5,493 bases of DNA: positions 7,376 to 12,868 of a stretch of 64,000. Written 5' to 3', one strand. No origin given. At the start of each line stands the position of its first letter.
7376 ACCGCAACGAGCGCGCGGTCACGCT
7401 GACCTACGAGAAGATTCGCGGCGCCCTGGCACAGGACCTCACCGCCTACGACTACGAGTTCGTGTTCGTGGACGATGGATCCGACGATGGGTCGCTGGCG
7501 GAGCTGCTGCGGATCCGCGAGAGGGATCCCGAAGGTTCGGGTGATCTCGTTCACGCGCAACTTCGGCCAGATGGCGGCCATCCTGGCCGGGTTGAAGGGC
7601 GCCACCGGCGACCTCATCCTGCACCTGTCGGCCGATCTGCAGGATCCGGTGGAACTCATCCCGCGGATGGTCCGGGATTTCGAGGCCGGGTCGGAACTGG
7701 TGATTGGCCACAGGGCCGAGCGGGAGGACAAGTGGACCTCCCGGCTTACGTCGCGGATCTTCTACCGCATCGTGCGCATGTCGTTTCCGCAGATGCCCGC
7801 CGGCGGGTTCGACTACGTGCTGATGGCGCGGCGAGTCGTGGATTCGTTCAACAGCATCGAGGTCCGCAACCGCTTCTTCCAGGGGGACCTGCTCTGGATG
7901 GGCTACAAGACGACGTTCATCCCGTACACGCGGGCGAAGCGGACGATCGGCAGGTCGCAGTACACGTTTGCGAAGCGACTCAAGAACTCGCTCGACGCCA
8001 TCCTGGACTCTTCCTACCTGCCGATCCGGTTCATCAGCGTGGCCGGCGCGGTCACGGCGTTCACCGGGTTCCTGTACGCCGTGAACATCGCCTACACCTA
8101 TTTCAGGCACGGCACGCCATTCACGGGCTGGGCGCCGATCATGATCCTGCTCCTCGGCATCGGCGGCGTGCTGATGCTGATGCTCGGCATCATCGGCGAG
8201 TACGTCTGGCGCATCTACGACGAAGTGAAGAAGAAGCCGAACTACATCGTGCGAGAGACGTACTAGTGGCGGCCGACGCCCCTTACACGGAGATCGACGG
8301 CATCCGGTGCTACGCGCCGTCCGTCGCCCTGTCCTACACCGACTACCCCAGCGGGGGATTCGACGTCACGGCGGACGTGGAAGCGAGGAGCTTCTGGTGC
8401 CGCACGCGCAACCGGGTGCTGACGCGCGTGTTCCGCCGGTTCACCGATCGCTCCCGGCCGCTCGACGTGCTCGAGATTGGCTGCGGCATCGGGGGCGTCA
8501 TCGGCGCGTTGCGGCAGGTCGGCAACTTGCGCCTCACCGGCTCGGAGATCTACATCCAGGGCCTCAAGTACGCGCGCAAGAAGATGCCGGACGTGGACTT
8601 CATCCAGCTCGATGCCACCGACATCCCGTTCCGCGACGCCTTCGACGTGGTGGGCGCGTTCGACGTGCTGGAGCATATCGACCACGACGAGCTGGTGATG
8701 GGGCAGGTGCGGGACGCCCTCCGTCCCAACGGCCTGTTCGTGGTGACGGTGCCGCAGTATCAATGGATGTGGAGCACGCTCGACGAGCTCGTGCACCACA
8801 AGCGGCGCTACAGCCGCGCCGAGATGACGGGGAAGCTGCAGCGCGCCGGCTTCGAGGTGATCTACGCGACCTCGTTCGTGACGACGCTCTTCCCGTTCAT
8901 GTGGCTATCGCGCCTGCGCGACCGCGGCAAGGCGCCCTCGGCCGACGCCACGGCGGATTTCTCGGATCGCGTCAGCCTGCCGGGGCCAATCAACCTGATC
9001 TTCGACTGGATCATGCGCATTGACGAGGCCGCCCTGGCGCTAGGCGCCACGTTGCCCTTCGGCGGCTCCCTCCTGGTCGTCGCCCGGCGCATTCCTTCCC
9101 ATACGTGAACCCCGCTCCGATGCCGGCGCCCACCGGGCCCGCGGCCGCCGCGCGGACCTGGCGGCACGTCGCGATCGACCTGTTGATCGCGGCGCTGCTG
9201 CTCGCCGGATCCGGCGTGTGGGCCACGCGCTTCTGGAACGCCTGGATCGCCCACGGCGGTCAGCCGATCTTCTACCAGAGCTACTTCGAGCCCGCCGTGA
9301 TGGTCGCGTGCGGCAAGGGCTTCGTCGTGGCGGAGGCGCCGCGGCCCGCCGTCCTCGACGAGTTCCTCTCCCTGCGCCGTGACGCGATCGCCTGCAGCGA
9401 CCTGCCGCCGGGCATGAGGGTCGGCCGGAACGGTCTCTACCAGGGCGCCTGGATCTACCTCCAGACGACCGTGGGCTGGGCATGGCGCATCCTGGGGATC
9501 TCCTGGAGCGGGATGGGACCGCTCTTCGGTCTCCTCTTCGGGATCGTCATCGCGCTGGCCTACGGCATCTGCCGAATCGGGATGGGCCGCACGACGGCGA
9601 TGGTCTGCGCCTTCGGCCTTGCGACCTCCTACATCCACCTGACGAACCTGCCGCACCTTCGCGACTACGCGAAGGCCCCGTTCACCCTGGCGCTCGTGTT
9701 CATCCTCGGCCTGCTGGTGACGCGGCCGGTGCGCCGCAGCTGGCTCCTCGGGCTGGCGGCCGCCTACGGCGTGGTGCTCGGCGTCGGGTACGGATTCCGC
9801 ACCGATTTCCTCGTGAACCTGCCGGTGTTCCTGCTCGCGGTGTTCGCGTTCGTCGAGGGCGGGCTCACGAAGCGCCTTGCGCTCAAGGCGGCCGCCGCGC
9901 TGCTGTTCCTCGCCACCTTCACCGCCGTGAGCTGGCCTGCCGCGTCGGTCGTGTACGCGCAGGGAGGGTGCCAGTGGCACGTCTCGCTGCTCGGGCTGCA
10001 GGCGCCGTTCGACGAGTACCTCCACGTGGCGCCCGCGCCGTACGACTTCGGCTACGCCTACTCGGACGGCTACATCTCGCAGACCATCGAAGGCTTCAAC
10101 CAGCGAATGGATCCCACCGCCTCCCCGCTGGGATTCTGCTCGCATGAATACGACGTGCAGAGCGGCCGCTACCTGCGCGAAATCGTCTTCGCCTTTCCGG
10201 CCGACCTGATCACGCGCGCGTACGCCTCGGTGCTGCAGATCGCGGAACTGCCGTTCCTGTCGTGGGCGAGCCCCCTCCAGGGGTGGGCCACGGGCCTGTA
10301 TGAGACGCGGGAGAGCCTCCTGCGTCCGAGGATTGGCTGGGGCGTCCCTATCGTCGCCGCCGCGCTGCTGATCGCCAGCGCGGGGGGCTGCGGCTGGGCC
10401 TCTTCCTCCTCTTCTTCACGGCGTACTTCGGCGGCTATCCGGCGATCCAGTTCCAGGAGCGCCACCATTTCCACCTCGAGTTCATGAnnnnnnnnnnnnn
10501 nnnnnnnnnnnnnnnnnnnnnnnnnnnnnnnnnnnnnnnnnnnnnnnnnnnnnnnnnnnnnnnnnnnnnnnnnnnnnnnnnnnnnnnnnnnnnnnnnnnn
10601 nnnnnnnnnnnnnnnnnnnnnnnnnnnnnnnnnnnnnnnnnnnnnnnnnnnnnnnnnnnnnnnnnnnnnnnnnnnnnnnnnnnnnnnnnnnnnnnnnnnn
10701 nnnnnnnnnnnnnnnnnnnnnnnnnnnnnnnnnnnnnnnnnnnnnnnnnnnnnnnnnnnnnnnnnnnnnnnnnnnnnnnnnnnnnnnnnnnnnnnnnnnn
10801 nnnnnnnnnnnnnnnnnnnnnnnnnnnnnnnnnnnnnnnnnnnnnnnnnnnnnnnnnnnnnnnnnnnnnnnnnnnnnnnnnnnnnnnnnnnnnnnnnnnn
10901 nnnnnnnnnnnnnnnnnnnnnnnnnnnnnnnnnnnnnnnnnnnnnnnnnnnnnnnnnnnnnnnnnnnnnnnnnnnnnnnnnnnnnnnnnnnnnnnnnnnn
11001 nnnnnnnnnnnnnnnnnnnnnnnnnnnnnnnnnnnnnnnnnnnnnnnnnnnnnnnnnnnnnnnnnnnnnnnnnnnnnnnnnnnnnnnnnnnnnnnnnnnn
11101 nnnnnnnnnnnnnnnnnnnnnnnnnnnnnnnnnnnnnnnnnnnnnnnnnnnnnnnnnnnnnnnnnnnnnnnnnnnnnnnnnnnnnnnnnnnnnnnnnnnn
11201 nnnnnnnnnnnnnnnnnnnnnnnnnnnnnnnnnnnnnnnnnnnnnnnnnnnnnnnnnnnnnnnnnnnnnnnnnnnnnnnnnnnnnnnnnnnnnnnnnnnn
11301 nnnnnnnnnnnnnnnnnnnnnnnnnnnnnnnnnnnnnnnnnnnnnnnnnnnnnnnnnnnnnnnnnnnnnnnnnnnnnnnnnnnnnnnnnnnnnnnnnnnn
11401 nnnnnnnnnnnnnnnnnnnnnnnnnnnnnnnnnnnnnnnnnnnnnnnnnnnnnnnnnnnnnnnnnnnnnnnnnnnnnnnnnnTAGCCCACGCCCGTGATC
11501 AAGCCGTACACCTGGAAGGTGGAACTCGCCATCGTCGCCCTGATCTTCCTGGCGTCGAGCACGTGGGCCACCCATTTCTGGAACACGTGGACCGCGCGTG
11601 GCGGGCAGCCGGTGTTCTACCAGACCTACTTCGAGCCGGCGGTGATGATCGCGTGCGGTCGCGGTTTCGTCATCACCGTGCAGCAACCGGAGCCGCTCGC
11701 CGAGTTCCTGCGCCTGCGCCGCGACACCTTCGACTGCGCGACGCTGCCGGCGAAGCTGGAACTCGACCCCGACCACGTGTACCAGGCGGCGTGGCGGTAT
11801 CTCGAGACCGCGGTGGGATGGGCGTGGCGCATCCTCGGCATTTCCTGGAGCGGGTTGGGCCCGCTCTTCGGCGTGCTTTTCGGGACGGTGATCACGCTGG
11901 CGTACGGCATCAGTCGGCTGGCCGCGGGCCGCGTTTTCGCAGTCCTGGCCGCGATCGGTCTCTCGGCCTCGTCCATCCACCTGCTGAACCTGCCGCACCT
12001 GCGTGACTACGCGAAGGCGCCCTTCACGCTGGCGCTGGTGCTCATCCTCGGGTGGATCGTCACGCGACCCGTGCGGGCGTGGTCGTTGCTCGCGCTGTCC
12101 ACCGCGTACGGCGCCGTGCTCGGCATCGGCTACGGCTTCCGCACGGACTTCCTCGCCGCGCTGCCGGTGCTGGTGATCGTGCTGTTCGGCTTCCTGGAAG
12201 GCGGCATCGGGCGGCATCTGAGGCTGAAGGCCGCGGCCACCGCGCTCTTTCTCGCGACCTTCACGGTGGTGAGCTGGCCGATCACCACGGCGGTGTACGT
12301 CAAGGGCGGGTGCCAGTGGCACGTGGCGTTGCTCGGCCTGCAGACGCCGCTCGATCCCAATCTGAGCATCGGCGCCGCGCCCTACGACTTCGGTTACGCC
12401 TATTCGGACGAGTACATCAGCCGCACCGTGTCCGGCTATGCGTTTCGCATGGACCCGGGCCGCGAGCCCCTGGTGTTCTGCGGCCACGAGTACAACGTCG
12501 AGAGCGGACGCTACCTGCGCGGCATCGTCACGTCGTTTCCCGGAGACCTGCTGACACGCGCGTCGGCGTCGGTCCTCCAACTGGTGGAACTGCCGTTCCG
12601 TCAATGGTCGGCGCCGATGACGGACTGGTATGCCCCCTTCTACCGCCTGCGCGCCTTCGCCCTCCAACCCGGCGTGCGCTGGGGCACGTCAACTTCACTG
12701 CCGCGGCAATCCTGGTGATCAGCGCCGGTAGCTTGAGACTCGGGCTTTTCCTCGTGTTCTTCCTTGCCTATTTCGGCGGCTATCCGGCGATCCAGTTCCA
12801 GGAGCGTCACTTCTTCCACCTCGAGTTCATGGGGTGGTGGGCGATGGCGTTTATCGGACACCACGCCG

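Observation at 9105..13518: Five-copy family of large polytopic membrane proteins: candidate undescribed GT-C-like periplasmic glycosyltransferases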

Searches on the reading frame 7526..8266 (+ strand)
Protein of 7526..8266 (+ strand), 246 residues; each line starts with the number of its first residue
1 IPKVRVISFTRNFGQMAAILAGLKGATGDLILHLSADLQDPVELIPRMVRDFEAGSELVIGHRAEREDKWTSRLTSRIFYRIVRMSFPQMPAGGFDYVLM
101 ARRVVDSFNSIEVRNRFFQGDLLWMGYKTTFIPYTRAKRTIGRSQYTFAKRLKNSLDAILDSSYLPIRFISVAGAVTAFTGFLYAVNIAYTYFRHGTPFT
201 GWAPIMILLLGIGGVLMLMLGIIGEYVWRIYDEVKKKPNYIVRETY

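Call 19: search_protein_families(library=pfam, proteins=[window:7526-8266:+], max_evalue=0.001)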
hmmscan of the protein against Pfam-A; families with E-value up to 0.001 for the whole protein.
window:7526-8266:+ (246 aa): 1 family
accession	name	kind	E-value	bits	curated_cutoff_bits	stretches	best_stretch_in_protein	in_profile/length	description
PF00535.33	Glycos_transf_2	-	2e-12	47.8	23.3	1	2-85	53-144/168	Glycosyl transferase family 2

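Call 91: search_protein_families(library=ncbifam, proteins=[window:7526-8263:+], max_evalue=0.01)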
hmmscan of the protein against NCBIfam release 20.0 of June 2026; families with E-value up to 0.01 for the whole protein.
window:7526-8263:+ (246 aa): 3 families
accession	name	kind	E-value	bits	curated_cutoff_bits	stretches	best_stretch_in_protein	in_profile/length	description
NF047588.1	GlcsyltransPgfSStrep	equivalog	3.2e-51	174.4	500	1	3-245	61-305/308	glycosyltransferase PgfS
NF007986.1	PRK10714.1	equivalog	8.4e-36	123.6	529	1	7-244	70-310/316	undecaprenyl-phosphate 4-deoxy-4-formamido-L-arabinose transferase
TIGR04182.1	glyco_TIGR04182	equivalog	0.0002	20.8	325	0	165-234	222-289/293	S-layer glycoprotein N-glycosyltransferase AglJ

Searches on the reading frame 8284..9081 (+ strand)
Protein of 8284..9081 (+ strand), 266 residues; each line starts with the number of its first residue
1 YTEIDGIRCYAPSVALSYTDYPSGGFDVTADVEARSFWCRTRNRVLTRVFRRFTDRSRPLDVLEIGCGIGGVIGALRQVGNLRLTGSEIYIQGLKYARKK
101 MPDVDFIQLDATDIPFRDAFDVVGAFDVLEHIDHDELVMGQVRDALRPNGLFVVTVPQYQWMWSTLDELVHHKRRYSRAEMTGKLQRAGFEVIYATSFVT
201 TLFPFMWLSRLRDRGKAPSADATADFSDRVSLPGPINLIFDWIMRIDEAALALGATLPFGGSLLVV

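Call 19: search_protein_families(library=pfam, proteins=[window:8284-9081:+], max_evalue=0.001)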
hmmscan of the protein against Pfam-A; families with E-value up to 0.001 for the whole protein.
window:8284-9081:+ (266 aa): 5 families
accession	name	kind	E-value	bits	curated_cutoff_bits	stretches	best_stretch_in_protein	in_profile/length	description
PF13489.12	Methyltransf_23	-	8.3e-17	61.8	27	1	42-193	5-162/164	Methyltransferase domain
PF08241.18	Methyltransf_11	-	4.7e-16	59.6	21.2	1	63-154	1-95/95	Methyltransferase domain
PF13649.12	Methyltransf_25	-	8.1e-15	55.7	27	1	62-150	1-97/97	Methyltransferase domain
PF08242.18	Methyltransf_12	-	3.2e-12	47.5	30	1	63-152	1-98/98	Methyltransferase domain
PF13847.12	Methyltransf_31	-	5.5e-11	42.8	27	1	61-171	6-120/145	Methyltransferase domain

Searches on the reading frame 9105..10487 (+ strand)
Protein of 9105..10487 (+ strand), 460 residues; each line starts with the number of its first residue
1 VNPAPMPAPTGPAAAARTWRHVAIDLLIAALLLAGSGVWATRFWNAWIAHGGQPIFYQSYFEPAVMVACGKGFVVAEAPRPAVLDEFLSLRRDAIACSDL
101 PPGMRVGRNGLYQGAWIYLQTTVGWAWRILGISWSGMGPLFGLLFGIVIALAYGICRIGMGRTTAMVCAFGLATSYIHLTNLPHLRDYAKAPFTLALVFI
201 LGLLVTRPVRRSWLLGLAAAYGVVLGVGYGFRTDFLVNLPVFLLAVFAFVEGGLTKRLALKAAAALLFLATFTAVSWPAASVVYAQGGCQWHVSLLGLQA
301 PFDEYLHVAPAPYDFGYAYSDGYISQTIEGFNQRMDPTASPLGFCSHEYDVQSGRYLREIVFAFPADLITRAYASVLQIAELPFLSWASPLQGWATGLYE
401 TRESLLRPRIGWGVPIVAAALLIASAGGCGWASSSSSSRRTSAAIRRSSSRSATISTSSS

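Call 7: search_protein_families(library=pfam, proteins=[window:9105-10487:+], max_evalue=1)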
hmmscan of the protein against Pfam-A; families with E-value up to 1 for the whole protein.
window:9105-10487:+ (460 aa): 2 families
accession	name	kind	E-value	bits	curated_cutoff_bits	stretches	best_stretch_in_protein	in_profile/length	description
PF07694.17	5TM-5TMR_LYT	-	0.89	9.6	24.6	1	128-203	47-120/169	5TMR of 5TMR-LYT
PF20460.3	DUF6713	-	0.92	9.9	27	1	144-203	44-105/117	Family of unknown function (DUF6713)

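Call 8: search_protein_families(library=ncbifam, proteins=[window:9105-10487:+], max_evalue=1)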
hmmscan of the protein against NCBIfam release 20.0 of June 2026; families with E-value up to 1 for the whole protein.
window:9105-10487:+ (460 aa): 0 families

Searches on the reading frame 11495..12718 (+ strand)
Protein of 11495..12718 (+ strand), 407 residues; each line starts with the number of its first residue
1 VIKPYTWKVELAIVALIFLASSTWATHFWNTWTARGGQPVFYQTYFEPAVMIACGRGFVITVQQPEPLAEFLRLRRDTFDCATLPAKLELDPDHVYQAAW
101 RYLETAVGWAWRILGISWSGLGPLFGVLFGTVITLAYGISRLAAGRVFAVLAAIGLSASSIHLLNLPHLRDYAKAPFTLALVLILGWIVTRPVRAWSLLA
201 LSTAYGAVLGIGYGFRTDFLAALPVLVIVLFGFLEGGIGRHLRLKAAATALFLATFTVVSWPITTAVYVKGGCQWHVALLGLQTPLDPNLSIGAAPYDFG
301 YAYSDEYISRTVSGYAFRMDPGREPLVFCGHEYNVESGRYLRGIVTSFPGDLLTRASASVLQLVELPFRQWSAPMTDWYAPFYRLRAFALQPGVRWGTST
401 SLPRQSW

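Call 7: search_protein_families(library=pfam, proteins=[window:11495-12718:+], max_evalue=1)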
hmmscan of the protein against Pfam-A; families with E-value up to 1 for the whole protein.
window:11495-12718:+ (407 aa): 0 families

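Call 8: search_protein_families(library=ncbifam, proteins=[window:11495-12718:+], max_evalue=1)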
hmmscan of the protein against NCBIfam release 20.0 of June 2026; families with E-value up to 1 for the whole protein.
window:11495-12718:+ (407 aa): 1 family
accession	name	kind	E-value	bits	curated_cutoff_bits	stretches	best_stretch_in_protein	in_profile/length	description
NF007160.0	PRK09598.1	equivalog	0.29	9.4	561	1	135-268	35-167/523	phosphoethanolamine--lipid A transferase EptA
